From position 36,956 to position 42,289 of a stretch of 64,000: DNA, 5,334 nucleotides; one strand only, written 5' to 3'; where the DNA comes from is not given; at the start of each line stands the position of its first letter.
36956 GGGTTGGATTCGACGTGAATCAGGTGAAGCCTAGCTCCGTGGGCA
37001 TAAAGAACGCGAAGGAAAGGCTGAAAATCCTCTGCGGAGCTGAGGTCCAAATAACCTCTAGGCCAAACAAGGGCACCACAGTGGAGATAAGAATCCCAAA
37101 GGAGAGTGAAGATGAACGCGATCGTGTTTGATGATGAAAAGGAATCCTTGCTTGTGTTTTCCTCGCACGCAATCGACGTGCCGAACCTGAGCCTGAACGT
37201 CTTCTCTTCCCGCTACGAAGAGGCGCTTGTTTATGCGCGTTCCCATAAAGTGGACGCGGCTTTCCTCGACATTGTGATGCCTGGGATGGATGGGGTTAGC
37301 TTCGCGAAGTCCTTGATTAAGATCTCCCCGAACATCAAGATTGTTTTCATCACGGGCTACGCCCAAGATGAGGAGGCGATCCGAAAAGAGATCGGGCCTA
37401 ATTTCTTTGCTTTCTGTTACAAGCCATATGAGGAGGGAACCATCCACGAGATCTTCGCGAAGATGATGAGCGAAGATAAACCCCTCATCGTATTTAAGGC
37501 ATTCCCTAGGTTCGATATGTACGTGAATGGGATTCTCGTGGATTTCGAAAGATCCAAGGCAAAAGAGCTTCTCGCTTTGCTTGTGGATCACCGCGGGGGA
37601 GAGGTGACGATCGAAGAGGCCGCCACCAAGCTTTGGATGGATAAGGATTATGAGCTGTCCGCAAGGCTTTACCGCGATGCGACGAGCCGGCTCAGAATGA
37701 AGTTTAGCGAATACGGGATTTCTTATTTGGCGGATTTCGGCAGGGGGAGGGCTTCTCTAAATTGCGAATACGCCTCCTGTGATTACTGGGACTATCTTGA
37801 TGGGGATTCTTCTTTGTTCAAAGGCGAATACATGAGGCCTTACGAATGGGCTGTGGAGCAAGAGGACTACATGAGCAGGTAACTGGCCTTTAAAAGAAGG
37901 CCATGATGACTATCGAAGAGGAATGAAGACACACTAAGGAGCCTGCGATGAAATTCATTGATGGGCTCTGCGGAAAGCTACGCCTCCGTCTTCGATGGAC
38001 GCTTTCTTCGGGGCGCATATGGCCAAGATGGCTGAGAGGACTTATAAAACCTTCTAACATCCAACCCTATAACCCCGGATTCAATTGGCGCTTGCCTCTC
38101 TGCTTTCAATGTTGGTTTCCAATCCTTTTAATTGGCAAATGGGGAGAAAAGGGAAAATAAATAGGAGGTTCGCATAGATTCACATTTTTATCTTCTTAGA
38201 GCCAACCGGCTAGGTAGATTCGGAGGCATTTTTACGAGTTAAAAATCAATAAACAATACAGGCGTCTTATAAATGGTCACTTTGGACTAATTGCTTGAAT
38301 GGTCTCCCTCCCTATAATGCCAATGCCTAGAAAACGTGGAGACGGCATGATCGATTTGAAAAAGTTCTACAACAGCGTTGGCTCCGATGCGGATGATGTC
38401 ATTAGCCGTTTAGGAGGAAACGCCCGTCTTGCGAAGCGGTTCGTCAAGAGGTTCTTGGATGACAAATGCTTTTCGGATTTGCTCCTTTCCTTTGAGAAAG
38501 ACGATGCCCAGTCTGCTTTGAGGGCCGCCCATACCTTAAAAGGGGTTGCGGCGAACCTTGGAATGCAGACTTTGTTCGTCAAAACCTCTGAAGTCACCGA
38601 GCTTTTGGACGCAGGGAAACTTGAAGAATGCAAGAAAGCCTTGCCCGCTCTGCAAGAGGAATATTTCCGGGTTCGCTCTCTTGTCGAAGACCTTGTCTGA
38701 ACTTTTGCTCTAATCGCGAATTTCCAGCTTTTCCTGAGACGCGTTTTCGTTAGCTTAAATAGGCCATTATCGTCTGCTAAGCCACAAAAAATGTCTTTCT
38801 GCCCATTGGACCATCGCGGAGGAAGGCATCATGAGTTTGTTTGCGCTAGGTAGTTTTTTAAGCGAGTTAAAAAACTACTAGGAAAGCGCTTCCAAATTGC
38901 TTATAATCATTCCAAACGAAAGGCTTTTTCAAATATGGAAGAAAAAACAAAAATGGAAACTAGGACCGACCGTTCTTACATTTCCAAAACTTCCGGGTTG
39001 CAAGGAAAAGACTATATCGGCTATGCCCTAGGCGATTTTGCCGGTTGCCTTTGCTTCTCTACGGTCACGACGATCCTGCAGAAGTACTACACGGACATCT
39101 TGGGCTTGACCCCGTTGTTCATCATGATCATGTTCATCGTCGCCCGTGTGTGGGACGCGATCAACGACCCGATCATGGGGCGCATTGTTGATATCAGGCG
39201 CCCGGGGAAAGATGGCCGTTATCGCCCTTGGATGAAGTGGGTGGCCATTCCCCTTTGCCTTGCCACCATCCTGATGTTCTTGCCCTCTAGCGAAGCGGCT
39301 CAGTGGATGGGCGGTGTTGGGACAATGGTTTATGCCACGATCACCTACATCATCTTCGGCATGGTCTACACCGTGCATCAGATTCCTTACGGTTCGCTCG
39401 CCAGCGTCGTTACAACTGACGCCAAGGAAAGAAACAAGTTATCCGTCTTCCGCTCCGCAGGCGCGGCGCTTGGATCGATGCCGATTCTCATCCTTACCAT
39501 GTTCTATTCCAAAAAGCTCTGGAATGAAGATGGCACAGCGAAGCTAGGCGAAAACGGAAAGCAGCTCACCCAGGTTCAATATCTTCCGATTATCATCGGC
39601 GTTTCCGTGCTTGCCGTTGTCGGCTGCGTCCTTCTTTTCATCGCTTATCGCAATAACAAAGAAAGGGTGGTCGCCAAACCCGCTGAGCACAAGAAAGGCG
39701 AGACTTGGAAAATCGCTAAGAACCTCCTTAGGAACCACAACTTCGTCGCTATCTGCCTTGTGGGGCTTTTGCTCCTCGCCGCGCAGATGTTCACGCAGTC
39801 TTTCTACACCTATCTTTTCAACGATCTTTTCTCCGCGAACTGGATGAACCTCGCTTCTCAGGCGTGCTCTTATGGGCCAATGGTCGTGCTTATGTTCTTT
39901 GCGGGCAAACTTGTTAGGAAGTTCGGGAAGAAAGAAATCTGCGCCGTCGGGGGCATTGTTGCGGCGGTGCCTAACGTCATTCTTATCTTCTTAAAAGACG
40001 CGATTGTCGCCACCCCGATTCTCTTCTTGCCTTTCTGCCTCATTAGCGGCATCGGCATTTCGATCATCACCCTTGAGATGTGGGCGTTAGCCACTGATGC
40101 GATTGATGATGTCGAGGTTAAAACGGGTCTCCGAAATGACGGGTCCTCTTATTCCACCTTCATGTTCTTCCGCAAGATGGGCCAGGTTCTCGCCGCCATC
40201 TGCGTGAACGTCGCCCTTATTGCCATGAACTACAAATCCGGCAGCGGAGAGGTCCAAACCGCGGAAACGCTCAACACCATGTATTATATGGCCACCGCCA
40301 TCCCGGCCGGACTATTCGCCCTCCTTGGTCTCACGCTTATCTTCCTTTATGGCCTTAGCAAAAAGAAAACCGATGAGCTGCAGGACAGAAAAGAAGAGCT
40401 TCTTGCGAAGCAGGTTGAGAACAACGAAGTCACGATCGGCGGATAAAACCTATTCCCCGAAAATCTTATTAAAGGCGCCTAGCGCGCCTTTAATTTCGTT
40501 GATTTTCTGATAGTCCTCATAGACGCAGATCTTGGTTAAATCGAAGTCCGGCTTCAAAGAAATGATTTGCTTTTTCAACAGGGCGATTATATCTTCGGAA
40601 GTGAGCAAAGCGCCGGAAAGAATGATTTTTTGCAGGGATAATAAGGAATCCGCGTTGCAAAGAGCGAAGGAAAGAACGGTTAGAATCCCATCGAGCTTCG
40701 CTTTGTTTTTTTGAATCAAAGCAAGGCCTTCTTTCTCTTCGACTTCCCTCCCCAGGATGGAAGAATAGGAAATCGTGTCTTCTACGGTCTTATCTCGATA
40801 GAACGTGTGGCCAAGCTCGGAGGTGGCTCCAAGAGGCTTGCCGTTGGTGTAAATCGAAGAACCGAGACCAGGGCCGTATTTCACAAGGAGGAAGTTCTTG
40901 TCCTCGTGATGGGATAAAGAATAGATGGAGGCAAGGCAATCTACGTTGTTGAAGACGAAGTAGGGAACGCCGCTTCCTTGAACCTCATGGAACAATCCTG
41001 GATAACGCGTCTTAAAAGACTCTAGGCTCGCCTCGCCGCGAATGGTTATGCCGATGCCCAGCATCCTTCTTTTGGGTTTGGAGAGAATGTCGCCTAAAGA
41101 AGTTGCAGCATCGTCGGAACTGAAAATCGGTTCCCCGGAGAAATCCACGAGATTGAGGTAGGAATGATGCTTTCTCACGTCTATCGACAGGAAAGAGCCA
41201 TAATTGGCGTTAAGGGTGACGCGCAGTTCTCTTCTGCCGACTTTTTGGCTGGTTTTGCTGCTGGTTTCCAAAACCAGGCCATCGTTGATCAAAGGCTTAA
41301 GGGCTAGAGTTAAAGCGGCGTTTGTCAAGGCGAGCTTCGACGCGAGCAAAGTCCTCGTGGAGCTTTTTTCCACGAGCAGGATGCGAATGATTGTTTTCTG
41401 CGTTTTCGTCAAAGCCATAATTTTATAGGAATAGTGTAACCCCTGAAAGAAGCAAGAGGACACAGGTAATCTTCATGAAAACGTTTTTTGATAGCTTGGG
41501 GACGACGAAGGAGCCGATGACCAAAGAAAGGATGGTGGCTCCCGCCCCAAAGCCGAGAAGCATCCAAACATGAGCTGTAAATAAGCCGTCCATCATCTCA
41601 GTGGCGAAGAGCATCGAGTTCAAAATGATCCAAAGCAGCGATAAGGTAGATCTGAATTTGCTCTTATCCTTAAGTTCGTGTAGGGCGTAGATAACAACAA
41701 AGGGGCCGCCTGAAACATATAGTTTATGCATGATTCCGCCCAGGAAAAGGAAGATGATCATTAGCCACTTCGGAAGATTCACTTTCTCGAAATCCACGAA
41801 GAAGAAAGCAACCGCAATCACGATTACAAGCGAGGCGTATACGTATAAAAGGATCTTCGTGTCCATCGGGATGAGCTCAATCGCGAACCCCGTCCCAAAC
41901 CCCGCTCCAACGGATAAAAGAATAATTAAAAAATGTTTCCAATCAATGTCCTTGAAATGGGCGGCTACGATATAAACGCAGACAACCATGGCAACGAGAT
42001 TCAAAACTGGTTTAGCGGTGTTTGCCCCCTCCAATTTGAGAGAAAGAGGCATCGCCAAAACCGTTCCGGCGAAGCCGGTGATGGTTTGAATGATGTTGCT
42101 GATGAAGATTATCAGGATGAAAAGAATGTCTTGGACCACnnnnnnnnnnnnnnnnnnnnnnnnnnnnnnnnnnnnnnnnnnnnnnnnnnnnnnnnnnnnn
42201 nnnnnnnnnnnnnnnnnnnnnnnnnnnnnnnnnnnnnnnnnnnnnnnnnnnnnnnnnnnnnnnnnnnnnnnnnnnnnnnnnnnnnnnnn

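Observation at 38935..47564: Sulfoquinovose-type catabolic cluster of the transaldolase (sulfo-TAL/SFT) kind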

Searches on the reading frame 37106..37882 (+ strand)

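Call 16: search_protein_families(library=pfam, proteins=[window:37106-37882:+])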
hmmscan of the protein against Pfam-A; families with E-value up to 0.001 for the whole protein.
window:37106-37882:+ (258 aa): 1 family
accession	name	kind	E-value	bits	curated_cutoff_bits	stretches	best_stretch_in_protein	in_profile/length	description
PF00072.30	Response_reg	-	4.5e-12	46.6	30.2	1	35-116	29-109/111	Response regulator receiver domain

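Call 49: search_protein_families(library=ncbifam, proteins=[window:37106-37882:+])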
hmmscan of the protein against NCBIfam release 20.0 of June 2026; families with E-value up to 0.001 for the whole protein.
window:37106-37882:+ (258 aa): 32 families (the best 25 are shown)
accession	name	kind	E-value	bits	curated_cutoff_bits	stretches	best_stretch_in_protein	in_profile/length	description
NF046022.1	RespRegCpdRBruc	equivalog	2.3e-11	43.7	180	1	3-86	1-83/120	cell cycle two-component system response regulator CpdR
NF046020.1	HisKinCckABruc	equivalog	2.1e-10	39.1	1000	1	46-109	793-855/868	cell cycle histidine kinase CckA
NF010076.0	PRK13557.1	subfamily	3.5e-10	38.9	631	1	39-111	450-523/540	histidine kinase famiy protein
NF051850.1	RespRegRprY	equivalog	2.6e-08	33.5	370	1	28-92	29-92/234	response regulator transcription factor RprY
NF053854.1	RespRegPhoBBctds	equivalog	4e-07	29.6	270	1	22-97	17-93/225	two-component system response regulator PhoB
NF007018.1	PRK09483.1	equivalog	1e-06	28.5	280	1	36-88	35-87/217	UvrY/SirA/GacA family response regulator transcription factor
NF052313.1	T9SS_RR_PorX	equivalog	1.1e-06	27.8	300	1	37-121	33-116/513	T9SS response regulator signal transducer PorX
NF053512.1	nitric_RR_NosR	exception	1.2e-06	27.8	400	1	36-120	30-114/422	response regulator c-di-GMP phosphodiesterase, NosR family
NF008469.0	PRK11361.1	equivalog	2.7e-06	26.4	714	1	20-112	21-111/461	acetoacetate metabolism transcriptional regulator AtoC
NF008318.0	PRK11107.1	equivalog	2.7e-06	25.8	890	1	36-125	699-789/920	two-component sensor histidine kinase BarA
NF041367.1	CheY_Halo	equivalog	3.2e-06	27.5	200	1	39-115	33-108/114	chemotaxis protein CheY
NF007403.0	PRK09935.1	equivalog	5.8e-06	26.1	271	1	27-85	28-86/210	fimbria biosynthesis transcriptional regulator FimZ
NF001965.0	PRK00742.1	subfamily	6.7e-06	25.5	293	1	3-88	4-88/357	chemotaxis-specific protein-glutamate methyltransferase CheB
TIGR02875.1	spore_0_A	equivalog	6.8e-06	25.5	200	1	2-111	2-112/262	sporulation transcription factor Spo0A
NF008677.0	PRK11697.1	equivalog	6.9e-06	25.6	246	1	3-124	2-119/238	two-component system response regulator BtsR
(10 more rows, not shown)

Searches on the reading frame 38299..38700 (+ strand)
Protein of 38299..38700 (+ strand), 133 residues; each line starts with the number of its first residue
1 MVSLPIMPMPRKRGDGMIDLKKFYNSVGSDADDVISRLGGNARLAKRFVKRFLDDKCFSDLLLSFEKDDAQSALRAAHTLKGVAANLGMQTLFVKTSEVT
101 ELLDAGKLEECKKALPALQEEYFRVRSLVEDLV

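Call 16: search_protein_families(library=pfam, proteins=[window:38299-38700:+])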
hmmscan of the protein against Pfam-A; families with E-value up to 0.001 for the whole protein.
window:38299-38700:+ (133 aa): 1 family
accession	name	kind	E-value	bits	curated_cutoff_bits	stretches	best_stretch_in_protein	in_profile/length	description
PF01627.28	Hpt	-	2.7e-09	37.6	24.6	1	58-126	14-82/84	Hpt domain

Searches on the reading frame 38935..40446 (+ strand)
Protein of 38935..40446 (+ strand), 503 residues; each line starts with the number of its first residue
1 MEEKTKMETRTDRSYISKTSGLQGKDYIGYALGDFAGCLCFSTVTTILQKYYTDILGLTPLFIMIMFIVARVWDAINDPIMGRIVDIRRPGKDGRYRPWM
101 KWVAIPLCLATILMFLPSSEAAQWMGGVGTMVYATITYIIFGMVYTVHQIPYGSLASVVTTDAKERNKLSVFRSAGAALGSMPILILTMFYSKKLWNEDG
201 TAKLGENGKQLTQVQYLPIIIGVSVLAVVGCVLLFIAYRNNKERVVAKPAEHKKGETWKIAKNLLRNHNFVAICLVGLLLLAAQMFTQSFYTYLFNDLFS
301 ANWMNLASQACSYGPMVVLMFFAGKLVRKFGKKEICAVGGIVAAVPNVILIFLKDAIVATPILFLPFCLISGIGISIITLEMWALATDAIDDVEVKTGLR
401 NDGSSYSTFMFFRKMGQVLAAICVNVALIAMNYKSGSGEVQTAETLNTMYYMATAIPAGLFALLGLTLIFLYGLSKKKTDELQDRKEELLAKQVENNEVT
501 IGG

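Call 5: search_protein_families(library=pfam, proteins=[window:38935-40446:+])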
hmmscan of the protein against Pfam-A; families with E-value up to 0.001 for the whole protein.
window:38935-40446:+ (503 aa): 2 families
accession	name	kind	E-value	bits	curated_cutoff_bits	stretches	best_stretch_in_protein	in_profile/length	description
PF13347.12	MFS_2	-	6.8e-75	252.7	27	1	29-475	1-426/427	MFS/sugar transport protein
PF07690.21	MFS_1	-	5.6e-17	62.1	33.4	1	163-420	116-346/347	Major Facilitator Superfamily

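Call 6: search_protein_families(library=ncbifam, proteins=[window:38935-40446:+])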
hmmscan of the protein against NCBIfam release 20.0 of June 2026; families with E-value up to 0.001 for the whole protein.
window:38935-40446:+ (503 aa): 5 families
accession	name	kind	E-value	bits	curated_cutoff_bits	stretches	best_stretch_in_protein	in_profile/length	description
TIGR00792.1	gph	subfamily_domain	4e-82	276.2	231.35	1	28-483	2-431/437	glycoside-pentoside-hexuronide (GPH):cation symporter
NF007353.0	PRK09848.1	equivalog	1.3e-61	208.8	528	1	23-484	6-439/457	glucuronide transporter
NF007237.0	PRK09669.1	subfamily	2.8e-61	207.6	610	1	19-488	3-444/461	putative symporter YagG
NF007749.0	PRK10429.1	equivalog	5.3e-50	170.6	456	1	26-492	7-450/473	melibiose:sodium transporter MelB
NF008526.0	PRK11462.1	equivalog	6.2e-38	130.7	836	1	22-476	6-432/460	glycoside-pentoside-hexuronide family transporter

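Call 71: find_encoding_contigs(protein=window:38935-40446:+, flank=1000, max_places=6)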
Protein window:38935-40446:+ (503 aa): 5 contigs read that carry it; 4 places shown.
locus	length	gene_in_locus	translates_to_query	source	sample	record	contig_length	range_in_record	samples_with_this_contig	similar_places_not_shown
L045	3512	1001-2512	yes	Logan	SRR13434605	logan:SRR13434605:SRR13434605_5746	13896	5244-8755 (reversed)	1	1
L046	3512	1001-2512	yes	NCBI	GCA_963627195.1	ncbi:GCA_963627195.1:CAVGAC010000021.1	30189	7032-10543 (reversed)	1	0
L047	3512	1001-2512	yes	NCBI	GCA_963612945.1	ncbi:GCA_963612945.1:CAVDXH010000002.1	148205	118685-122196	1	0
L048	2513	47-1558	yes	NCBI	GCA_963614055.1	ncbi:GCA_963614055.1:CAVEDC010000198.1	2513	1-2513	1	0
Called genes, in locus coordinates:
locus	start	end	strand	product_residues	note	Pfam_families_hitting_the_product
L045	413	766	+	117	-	PF01627:Hpt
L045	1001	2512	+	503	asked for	PF13347:MFS_2, PF07690:MFS_1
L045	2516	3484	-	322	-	-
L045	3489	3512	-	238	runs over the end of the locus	PF01925:TauE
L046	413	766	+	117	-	PF01627:Hpt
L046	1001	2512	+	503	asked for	PF13347:MFS_2, PF07690:MFS_1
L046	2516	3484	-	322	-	-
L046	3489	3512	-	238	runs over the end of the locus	PF01925:TauE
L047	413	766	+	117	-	PF01627:Hpt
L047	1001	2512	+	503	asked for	PF13347:MFS_2, PF07690:MFS_1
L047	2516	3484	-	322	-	-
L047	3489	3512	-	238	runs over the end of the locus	PF01925:TauE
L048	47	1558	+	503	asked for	PF13347:MFS_2, PF07690:MFS_1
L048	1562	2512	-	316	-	?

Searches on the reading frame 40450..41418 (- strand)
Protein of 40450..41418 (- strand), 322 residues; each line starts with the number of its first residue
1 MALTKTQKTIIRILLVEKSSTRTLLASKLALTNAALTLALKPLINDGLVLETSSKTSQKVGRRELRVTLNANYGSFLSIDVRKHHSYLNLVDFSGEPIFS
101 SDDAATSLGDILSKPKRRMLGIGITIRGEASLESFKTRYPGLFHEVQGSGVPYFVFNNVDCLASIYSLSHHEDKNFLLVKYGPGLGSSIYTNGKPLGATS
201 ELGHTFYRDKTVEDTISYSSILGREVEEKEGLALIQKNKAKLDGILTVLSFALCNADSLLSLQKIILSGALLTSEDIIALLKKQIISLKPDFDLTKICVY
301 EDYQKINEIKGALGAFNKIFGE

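Call 5: search_protein_families(library=pfam, proteins=[window:40450-41418:-])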
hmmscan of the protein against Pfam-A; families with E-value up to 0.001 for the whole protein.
window:40450-41418:- (322 aa): 1 family
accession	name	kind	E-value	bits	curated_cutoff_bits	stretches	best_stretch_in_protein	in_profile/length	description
PF00480.26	ROK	-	0.00099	19.1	22.9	0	150-221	97-184/294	ROK family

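Call 6: search_protein_families(library=ncbifam, proteins=[window:40450-41418:-])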
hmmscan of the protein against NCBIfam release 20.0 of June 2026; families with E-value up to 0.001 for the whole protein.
window:40450-41418:- (322 aa): 1 family
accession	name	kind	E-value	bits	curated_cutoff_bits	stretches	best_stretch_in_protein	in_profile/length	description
NF038251.1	AdcR_fam_Zn_TF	equivalog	2.3e-06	27.9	175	1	2-62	33-92/143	zinc-dependent MarR family transcriptional regulator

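Call 72: search_solved_structures(query=window:40450-41418:-, max_evalue=1)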
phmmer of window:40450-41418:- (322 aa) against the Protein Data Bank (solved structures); distinct sequences matched with E-value up to 1: 17.
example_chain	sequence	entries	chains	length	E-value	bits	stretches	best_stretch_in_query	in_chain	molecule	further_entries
5f7r_E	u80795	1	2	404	4.7e-09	39.1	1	9-206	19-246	Lmo0178 protein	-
5f7p_E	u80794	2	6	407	4.8e-09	39.1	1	9-206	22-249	Lmo0178 protein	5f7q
3tgn_A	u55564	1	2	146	0.00024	23.7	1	2-56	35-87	Adc operon repressor AdcR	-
4ija_A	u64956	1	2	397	0.0024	20.4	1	6-203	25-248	XylR protein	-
5yi0_B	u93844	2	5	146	0.019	17.5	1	2-58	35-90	Zinc transport transcriptional regulator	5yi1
5yhy_A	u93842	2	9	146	0.027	17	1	2-58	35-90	Zinc transport transcriptional regulator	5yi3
5yhx_A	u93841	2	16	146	0.027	17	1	2-58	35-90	Zinc transport transcriptional regulator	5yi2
5yhz_A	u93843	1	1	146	0.047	16.1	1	3-58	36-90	Zinc transport transcriptional regulator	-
3r8e_A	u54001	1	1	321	0.054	16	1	155-239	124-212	Hypothetical sugar kinase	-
1z05_A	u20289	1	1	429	0.1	15.1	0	145-204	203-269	transcriptional regulator, ROK family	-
5jlu_A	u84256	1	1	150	0.11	14.9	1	2-65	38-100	Adhesin competence repressor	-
5jls_A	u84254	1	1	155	0.11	14.9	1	2-65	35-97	Adhesin competence repressor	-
6fi9_A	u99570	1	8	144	0.13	14.8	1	2-58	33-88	Transcriptional regulator ZitR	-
2d1h_A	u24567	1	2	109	0.18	14.2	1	9-73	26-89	109aa long hypothetical transcriptional regulator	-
6tqh_A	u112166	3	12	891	0.24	13.9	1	166-222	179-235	Aldehyde-alcohol dehydrogenase | Bifunctional aldehyde-alcohol dehydrogenase AdhE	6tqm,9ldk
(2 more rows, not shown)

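Call 73: search_protein_families(library=pfam, proteins=[window:40450-41418:-], max_evalue=5)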
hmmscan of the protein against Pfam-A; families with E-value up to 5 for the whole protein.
window:40450-41418:- (322 aa): 3 families
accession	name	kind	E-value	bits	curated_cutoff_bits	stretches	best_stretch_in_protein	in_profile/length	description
PF00480.26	ROK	-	0.00099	19.1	22.9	1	150-221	97-184/294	ROK family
PF13412.12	HTH_24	-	0.013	15.5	21.9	1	3-49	1-47/48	Winged helix-turn-helix DNA-binding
PF01047.28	MarR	-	0.048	14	24.6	1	3-58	1-56/59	MarR family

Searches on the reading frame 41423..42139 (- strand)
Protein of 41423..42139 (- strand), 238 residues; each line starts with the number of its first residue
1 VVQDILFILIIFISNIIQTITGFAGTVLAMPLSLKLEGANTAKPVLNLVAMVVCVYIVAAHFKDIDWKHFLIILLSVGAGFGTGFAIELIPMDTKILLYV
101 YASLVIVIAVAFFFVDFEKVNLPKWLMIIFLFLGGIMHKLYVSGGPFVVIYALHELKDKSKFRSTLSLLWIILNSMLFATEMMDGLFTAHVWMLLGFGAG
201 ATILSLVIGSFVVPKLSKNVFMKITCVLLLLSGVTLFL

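Call 5: search_protein_families(library=pfam, proteins=[window:41423-42139:-])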
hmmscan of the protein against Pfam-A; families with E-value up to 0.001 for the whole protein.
window:41423-42139:- (238 aa): 1 family
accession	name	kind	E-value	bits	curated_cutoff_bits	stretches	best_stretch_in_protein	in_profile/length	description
PF01925.25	TauE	-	2.4e-16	60.6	32.6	1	8-235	2-236/237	Sulfite exporter TauE/SafE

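Call 6: search_protein_families(library=ncbifam, proteins=[window:41423-42139:-])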
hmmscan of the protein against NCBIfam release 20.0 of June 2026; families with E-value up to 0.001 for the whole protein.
window:41423-42139:- (238 aa): 0 families
